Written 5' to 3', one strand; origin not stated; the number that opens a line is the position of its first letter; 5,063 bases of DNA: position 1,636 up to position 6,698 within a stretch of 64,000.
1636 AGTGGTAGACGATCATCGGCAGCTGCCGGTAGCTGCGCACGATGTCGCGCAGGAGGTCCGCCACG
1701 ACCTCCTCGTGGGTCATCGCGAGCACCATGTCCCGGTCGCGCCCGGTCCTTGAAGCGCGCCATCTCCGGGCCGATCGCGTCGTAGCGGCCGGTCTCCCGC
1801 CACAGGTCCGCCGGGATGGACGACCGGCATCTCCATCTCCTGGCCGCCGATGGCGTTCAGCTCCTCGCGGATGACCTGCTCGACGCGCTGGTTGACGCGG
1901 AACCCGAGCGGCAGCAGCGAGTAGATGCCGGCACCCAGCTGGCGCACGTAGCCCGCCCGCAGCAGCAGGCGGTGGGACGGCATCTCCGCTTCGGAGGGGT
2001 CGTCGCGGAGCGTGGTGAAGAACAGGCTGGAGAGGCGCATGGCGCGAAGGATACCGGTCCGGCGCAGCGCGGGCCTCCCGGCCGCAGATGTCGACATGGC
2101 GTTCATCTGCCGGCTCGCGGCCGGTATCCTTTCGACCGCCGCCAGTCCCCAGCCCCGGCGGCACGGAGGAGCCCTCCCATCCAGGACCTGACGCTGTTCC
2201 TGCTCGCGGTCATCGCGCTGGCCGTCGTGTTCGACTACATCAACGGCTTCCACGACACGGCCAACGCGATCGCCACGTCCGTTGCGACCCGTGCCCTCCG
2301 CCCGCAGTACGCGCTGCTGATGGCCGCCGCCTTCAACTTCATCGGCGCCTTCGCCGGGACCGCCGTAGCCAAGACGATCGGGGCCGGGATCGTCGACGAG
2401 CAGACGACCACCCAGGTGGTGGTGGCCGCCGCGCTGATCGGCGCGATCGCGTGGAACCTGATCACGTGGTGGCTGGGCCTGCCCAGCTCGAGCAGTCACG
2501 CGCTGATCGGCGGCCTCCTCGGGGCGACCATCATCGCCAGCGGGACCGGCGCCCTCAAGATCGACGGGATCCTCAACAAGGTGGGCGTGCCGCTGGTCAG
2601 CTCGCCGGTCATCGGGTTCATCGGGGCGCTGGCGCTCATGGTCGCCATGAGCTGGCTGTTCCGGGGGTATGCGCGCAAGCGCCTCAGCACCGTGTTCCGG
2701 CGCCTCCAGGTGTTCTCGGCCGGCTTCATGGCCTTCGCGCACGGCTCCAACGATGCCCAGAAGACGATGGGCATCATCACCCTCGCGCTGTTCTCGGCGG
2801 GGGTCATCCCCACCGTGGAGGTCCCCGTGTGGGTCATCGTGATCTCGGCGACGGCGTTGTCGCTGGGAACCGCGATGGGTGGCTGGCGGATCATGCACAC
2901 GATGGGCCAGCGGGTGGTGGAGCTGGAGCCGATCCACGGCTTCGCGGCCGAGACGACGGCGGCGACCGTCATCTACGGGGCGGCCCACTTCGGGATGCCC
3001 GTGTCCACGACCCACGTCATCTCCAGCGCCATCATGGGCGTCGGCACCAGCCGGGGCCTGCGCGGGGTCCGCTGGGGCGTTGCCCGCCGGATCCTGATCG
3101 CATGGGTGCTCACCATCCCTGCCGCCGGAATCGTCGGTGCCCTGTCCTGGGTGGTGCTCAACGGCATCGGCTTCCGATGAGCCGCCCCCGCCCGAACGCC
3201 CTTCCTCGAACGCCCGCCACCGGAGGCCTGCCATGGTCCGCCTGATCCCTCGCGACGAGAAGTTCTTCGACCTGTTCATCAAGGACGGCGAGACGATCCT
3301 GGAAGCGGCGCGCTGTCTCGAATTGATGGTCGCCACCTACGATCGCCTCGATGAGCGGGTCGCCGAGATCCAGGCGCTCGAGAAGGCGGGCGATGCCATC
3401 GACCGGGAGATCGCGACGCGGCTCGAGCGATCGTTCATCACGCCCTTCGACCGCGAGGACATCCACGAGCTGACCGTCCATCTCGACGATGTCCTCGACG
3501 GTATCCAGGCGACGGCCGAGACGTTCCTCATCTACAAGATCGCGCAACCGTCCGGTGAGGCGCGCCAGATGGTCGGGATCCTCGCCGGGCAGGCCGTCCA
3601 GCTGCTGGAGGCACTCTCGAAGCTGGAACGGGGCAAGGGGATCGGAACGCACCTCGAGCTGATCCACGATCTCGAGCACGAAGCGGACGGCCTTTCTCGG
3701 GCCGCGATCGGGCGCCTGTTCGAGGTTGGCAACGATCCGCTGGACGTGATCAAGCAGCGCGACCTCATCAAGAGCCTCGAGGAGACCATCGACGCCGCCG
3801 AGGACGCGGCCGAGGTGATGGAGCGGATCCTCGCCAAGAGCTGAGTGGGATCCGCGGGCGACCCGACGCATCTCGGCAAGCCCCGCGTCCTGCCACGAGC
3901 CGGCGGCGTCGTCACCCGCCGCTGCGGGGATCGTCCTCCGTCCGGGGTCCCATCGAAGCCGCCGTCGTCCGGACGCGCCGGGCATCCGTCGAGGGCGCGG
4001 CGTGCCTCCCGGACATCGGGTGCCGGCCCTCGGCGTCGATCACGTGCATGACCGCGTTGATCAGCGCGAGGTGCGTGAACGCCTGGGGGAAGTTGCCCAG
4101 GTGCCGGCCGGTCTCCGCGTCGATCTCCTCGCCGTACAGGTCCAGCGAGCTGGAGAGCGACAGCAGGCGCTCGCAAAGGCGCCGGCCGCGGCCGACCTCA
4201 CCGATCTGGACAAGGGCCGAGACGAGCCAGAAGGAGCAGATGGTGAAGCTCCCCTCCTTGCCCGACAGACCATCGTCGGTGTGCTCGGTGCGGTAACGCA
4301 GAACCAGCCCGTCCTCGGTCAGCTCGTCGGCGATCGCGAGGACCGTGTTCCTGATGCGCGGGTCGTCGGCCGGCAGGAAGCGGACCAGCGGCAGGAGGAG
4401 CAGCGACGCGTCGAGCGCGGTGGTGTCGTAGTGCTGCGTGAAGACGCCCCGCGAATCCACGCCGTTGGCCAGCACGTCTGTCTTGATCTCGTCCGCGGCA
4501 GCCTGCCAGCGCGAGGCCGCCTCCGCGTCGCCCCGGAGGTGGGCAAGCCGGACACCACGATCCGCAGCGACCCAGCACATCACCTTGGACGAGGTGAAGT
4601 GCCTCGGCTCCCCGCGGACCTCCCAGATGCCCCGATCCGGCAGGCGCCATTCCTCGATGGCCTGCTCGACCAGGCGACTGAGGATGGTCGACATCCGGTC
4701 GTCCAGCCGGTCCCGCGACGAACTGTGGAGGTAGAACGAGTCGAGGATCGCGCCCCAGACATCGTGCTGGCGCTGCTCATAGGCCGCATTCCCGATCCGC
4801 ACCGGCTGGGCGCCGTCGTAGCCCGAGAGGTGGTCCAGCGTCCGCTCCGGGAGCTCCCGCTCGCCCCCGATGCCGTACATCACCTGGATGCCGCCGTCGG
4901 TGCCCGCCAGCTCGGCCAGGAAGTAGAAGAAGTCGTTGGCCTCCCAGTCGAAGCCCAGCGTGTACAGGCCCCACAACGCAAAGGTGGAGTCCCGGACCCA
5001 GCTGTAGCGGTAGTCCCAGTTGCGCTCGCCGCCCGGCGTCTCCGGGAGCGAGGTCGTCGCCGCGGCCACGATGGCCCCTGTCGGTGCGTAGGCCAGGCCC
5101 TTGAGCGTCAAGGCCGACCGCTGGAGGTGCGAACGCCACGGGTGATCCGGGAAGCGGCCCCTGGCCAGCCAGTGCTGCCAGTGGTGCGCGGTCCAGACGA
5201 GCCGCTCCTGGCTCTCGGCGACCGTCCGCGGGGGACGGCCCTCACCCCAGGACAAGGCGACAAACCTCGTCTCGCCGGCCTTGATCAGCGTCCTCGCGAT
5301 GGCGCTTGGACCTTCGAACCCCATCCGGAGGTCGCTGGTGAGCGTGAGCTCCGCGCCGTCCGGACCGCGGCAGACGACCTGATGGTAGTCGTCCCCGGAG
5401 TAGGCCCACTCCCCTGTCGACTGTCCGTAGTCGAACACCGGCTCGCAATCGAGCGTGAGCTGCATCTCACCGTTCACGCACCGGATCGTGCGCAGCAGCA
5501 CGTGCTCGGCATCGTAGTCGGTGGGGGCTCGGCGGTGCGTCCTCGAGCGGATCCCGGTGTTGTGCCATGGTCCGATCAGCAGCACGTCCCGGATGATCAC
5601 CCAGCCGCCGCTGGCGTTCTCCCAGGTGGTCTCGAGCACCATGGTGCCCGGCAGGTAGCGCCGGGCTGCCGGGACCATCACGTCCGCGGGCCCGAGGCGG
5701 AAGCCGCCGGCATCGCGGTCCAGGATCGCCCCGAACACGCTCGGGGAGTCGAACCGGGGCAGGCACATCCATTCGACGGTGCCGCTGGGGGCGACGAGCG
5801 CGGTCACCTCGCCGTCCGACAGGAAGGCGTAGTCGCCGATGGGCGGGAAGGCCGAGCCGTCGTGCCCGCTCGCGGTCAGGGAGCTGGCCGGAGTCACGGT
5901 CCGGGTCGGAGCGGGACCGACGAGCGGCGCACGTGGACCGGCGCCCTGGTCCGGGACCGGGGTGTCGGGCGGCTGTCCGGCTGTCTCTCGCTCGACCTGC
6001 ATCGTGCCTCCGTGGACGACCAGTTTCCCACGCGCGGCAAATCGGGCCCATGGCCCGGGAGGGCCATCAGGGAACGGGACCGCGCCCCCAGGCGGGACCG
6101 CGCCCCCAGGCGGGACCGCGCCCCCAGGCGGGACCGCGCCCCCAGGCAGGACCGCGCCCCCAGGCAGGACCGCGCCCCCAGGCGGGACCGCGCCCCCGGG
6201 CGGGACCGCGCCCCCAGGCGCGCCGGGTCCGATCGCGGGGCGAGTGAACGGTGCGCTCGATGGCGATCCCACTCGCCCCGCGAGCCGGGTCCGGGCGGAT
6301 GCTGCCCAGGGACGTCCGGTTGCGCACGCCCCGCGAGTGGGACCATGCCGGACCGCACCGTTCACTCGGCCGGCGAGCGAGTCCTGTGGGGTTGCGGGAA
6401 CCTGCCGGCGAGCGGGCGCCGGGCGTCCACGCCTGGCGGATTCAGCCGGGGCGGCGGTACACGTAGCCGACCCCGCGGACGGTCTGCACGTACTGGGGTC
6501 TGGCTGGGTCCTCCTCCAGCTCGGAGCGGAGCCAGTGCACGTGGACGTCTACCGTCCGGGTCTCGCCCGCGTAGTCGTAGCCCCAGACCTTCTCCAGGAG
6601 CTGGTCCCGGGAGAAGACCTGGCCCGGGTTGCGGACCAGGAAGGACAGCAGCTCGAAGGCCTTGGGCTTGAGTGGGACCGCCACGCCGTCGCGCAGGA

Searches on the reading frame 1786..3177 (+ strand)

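Call 72: search_protein_families(library=pfam, max_evalue=0.00001, proteins=[window:1786-3177:+])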
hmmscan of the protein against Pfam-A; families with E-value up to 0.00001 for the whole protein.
window:1786-3177:+ (464 aa): 1 family
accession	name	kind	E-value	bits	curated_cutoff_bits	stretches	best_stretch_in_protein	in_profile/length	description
PF01384.25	PHO4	-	6.7e-98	328.3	33.7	1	153-451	1-350/350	Phosphate transporter family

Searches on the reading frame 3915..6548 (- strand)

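Call 72: search_protein_families(library=pfam, max_evalue=0.00001, proteins=[window:3915-6548:-])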
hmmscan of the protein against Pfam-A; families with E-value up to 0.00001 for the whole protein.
window:3915-6548:- (878 aa): 2 families
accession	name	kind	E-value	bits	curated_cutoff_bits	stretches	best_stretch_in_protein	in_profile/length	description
PF00723.27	Glyco_hydro_15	-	9.8e-69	232.7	22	1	472-833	4-426/427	Glycosyl hydrolases family 15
PF19291.4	TREH_N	-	3.3e-16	59.6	23.1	1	231-311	9-90/211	Trehalase-like, N-terminal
